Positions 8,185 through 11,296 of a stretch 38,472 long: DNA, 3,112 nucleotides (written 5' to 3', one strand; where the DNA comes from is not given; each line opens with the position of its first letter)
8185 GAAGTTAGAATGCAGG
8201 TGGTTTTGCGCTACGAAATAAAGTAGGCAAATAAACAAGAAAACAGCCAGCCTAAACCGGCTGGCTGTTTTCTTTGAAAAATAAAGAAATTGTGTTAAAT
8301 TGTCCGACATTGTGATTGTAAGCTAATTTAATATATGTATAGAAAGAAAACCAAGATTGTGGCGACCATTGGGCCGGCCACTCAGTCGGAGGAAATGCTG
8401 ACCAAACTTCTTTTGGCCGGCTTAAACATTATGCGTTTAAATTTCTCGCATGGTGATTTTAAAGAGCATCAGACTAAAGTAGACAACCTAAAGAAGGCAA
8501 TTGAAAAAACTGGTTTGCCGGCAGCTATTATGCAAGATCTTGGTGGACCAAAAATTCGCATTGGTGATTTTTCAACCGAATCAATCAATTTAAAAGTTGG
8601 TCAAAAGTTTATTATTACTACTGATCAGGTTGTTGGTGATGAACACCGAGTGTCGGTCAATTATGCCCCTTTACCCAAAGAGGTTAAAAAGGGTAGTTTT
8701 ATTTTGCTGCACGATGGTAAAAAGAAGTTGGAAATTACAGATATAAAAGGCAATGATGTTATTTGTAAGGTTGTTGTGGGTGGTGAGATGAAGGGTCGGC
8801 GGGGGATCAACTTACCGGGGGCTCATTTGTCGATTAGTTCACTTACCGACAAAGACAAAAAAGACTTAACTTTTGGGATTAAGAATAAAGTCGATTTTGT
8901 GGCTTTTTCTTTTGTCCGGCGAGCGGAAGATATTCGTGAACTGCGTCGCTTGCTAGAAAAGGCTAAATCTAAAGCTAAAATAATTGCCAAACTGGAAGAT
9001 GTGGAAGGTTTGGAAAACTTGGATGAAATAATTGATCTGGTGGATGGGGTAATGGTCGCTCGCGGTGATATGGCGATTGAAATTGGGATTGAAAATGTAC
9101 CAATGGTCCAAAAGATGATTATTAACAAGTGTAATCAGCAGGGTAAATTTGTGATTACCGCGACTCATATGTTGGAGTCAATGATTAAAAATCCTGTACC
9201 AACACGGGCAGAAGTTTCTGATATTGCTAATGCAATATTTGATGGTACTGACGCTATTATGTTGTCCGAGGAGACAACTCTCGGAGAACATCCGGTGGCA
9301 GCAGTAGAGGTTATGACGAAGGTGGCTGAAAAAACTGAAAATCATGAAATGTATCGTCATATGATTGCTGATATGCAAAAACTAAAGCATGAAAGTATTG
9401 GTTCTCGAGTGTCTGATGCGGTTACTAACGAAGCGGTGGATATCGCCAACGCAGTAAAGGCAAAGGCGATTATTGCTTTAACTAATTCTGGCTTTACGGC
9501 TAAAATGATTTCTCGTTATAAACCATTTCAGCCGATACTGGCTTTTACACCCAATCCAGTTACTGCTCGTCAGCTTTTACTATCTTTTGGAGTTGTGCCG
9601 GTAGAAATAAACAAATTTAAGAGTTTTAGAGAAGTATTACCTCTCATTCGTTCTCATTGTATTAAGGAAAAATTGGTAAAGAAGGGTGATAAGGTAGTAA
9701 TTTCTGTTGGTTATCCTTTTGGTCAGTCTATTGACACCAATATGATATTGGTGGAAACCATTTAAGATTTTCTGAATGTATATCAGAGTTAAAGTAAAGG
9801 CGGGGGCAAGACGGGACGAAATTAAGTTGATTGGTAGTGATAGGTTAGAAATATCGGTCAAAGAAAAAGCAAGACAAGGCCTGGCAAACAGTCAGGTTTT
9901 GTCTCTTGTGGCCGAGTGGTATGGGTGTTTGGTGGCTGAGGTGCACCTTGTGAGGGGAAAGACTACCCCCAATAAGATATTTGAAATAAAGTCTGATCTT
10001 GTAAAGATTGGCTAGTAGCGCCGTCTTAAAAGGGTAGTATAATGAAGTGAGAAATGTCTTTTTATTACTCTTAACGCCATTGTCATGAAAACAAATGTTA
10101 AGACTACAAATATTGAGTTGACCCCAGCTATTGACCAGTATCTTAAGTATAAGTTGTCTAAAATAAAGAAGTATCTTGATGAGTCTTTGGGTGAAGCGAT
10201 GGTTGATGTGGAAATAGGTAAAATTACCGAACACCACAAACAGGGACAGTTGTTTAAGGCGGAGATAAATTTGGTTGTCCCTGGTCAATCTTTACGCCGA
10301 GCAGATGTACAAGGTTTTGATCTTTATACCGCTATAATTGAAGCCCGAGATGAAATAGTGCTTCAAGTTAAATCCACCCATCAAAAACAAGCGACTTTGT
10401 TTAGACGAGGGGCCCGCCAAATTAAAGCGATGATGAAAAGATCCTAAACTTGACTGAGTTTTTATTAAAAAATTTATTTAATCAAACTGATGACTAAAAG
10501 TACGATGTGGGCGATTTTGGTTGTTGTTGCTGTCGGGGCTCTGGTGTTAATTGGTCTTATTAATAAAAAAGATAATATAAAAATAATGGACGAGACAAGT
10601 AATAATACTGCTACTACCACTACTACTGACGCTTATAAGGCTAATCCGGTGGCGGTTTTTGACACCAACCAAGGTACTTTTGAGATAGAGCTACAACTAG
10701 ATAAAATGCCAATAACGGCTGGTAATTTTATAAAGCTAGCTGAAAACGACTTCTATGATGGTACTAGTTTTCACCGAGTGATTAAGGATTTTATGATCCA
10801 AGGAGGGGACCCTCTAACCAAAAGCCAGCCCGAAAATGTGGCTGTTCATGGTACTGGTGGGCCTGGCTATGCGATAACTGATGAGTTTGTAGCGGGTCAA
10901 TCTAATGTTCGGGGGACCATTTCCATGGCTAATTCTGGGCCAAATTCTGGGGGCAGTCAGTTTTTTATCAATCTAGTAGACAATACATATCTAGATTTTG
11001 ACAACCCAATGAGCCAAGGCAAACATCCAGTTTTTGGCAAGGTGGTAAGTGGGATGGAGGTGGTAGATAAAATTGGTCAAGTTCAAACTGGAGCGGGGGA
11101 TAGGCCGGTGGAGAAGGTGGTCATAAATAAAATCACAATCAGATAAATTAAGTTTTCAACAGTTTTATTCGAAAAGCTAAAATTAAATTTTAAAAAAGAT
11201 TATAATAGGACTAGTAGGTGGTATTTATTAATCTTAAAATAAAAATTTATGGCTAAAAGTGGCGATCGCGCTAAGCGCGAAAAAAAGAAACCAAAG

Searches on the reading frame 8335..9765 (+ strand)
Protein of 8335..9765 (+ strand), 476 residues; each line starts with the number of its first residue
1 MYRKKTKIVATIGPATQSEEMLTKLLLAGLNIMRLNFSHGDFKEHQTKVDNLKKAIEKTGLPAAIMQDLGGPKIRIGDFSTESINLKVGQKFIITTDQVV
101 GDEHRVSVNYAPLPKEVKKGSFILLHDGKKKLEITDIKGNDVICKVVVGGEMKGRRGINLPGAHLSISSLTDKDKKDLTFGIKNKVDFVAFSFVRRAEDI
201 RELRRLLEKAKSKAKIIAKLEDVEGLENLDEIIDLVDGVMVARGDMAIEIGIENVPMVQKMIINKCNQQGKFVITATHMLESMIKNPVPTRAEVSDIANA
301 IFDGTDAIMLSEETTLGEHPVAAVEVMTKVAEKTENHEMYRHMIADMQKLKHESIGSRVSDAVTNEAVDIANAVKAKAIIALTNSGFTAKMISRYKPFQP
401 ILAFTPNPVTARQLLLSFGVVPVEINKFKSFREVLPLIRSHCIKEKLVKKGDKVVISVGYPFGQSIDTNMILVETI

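Call 79: search_protein_families(library=pfam, proteins=[window:8335-9765:+], max_evalue=0.00001)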
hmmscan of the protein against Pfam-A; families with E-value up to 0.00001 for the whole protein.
window:8335-9765:+ (476 aa): 2 families
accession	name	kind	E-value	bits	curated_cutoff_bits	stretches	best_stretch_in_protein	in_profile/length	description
PF00224.27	PK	-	3e-120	401.7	30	1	4-324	2-328/328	Pyruvate kinase, barrel domain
PF02887.21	PK_C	-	2.5e-32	111.8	28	1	361-473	1-113/114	Pyruvate kinase, alpha/beta domain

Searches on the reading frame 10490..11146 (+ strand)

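Call 79: search_protein_families(library=pfam, proteins=[window:10490-11146:+], max_evalue=0.00001)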
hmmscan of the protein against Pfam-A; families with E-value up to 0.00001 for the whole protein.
window:10490-11146:+ (218 aa): 1 family
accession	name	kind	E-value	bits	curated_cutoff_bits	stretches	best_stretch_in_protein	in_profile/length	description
PF00160.26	Pro_isomerase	-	9.3e-49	166.2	21.7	1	57-216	4-158/159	Cyclophilin type peptidyl-prolyl cis-trans isomerase/CLD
